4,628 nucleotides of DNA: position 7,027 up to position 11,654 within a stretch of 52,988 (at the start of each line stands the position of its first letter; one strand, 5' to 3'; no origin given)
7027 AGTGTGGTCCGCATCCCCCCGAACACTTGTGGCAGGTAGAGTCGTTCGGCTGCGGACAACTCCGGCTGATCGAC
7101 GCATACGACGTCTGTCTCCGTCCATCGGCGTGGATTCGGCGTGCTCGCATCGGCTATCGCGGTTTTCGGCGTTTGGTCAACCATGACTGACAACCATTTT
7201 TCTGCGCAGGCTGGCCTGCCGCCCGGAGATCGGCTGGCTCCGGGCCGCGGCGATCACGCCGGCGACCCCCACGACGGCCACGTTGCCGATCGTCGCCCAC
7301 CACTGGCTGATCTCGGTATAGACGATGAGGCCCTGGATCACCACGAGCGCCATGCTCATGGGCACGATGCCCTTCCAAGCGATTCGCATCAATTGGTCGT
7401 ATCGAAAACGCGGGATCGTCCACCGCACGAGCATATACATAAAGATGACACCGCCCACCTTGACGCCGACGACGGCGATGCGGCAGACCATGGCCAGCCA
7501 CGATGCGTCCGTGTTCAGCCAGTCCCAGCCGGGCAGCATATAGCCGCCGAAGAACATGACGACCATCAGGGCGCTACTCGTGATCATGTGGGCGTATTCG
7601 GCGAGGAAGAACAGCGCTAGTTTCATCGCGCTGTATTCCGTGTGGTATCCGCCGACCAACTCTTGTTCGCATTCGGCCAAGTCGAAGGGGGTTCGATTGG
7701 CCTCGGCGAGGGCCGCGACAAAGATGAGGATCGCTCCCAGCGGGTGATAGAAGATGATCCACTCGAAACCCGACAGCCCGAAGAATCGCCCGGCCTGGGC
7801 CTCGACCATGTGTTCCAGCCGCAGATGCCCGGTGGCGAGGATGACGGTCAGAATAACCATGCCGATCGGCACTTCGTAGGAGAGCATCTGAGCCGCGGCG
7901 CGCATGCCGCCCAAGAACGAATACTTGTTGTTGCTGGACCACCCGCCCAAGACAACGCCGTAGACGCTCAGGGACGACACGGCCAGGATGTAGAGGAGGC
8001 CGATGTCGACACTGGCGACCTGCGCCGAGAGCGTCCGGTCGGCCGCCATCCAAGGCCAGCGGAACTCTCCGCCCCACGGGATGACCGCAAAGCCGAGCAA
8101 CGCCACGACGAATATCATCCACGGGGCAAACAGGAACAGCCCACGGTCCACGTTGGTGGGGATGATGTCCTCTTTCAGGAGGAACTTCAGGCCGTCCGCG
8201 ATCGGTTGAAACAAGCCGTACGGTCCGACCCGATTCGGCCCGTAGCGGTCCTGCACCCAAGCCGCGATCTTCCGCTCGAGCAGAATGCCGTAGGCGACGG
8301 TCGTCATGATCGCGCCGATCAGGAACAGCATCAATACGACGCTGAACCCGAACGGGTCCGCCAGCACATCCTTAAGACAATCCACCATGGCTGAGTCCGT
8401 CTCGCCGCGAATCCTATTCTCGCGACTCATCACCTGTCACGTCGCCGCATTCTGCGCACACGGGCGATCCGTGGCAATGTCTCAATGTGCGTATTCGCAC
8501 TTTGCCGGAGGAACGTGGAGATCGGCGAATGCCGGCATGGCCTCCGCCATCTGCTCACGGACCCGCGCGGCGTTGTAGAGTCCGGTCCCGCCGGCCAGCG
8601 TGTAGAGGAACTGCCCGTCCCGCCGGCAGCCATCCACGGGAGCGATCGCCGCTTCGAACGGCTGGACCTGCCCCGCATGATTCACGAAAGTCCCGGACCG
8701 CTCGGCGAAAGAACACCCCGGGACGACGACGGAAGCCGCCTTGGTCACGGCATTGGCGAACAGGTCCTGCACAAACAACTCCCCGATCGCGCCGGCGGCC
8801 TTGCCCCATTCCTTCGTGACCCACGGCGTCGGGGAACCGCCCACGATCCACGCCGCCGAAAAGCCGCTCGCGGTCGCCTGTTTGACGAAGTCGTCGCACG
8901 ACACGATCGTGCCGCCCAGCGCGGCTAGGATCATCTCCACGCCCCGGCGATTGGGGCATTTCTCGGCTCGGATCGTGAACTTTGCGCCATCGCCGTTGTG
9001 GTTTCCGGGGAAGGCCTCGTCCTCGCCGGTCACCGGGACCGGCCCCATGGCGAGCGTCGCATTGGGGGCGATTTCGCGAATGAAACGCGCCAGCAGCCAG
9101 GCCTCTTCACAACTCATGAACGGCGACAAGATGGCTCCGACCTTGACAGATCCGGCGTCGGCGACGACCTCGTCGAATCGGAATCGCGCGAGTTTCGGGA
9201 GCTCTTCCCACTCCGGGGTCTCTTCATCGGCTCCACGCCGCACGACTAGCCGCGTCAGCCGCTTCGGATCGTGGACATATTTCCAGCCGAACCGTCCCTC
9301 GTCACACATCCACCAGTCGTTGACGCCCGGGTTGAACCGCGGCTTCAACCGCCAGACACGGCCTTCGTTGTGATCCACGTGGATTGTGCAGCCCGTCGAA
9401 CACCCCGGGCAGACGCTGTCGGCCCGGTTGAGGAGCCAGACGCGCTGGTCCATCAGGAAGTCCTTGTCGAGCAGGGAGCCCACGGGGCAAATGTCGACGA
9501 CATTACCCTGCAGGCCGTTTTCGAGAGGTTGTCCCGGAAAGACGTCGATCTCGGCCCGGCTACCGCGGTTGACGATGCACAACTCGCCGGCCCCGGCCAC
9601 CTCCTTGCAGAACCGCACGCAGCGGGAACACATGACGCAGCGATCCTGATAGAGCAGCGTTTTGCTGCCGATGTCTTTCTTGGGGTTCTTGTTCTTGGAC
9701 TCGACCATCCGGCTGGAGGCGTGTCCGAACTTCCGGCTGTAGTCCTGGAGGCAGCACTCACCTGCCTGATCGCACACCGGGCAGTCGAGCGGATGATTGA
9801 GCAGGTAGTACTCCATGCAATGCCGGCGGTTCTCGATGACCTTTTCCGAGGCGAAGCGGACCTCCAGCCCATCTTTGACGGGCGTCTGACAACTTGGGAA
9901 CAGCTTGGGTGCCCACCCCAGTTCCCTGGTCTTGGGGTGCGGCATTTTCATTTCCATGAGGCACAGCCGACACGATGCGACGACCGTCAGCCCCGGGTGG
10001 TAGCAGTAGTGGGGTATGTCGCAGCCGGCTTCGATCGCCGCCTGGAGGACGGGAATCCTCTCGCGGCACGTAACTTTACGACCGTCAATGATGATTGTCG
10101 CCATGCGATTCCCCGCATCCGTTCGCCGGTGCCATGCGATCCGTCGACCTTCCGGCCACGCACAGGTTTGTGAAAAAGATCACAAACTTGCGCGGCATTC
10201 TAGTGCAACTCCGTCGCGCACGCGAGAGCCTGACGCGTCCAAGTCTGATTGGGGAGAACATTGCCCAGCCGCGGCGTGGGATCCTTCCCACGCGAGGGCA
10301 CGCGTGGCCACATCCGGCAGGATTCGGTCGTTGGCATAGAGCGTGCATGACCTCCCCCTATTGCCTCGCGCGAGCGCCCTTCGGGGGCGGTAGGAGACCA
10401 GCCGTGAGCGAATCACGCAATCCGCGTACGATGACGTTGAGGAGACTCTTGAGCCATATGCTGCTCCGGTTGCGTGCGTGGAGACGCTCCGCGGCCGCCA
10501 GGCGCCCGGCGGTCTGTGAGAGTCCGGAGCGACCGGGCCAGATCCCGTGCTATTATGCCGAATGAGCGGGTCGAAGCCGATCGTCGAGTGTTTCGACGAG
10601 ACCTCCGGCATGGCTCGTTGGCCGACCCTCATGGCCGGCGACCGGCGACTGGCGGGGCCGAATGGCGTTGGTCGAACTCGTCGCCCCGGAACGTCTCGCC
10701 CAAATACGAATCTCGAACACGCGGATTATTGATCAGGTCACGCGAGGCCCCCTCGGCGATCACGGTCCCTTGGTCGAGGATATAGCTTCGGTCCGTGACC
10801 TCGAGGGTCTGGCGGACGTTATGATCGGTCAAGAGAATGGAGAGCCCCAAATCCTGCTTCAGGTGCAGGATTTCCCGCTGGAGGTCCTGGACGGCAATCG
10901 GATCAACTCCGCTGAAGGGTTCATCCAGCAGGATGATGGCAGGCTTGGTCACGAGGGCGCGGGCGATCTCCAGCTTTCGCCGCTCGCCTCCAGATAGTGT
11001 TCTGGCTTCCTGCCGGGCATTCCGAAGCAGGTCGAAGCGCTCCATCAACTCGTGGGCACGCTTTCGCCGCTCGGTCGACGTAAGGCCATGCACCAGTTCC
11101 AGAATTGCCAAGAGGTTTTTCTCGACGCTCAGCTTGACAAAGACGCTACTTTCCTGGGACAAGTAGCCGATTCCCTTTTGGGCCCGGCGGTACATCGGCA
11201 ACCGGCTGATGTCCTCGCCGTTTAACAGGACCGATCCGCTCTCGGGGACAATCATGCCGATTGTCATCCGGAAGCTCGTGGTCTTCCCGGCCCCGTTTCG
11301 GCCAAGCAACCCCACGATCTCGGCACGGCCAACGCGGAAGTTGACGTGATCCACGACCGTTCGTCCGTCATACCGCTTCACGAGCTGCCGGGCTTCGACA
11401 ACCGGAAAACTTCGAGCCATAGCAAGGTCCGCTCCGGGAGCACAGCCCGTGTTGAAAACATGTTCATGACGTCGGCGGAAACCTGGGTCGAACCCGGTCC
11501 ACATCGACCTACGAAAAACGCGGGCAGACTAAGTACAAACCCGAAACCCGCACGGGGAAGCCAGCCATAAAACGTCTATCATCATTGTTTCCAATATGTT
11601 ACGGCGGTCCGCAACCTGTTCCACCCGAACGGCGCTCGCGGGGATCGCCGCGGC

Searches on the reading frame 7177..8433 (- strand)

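Call 7: search_protein_families(library=pfam, proteins=[window:7177-8433:-], max_evalue=0.001)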
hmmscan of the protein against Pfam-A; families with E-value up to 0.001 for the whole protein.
window:7177-8433:- (418 aa): 1 family
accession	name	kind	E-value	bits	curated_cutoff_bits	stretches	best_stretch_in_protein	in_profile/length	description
PF00146.26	NADHdh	-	2.8e-114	382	27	1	35-366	3-296/298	NADH dehydrogenase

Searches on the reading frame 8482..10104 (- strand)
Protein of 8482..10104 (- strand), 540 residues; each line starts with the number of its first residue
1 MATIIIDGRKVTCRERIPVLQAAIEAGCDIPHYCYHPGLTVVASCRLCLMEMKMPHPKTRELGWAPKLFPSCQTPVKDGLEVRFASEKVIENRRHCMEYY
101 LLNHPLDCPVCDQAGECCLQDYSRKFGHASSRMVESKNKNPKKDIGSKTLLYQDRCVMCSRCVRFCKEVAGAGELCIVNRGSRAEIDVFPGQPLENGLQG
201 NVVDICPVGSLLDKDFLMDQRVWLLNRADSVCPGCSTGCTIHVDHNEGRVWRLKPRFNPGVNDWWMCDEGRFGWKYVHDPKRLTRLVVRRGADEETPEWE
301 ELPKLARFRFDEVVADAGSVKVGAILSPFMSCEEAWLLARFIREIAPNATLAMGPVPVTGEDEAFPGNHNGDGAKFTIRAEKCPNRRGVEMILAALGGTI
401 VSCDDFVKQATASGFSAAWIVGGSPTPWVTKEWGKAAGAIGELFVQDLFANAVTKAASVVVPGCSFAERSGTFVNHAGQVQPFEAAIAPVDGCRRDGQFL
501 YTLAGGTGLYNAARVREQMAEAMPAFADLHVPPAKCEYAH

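Call 7: search_protein_families(library=pfam, proteins=[window:8482-10104:-], max_evalue=0.001)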
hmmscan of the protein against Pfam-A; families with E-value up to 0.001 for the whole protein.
window:8482-10104:- (540 aa): 6 families
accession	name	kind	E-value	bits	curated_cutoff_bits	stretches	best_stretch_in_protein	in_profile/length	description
PF22117.2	Fer4_Nqo3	-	2.3e-21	76.2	27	1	153-211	8-66/67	NADH-quinone oxidoreductase subunit 3, ferredoxin-like domain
PF10588.14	NADH-G_4Fe-4S_3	-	1.1e-13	50.9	27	1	93-132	1-40/40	NADH-ubiquinone oxidoreductase-G iron-sulfur binding region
PF13510.11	Fer2_4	-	8.6e-13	48.6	22.8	1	3-83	5-78/82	2Fe-2S iron-sulfur cluster binding domain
PF04879.21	Molybdop_Fe4S4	-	1.7e-08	34.8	22.7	1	228-278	4-54/55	Molybdopterin oxidoreductase Fe4S4 domain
PF00384.28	Molybdopterin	-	2.4e-07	30.6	24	1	414-502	258-349/353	Molybdopterin oxidoreductase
PF22151.2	Fer4_NDSU1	-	5.2e-06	26.3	23.8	1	236-273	12-49/51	NADH-ubiquinone oxidoreductase NDSU1/NuoG-like, 4Fe-4S domain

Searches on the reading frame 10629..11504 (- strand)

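Call 7: search_protein_families(library=pfam, proteins=[window:10629-11504:-], max_evalue=0.001)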
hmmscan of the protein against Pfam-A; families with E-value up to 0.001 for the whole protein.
window:10629-11504:- (291 aa): 4 families
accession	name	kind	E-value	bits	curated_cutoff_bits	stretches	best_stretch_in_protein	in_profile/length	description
PF00005.33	ABC_tran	-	2.1e-34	119.5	25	1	52-197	2-136/137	ABC transporter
PF12399.14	BCA_ABC_TP_C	-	8.8e-06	25.6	25.5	1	248-272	2-26/27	Branched-chain amino acid ATP-binding cassette transporter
PF13304.12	AAA_21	-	6.1e-05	23.7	27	0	166-215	234-282/304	AAA domain, putative AbiEii toxin, Type IV TA system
PF03308.22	MeaB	-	0.00065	19.2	23.1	1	30-80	2-52/273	Methylmalonyl Co-A mutase-associated GTPase MeaB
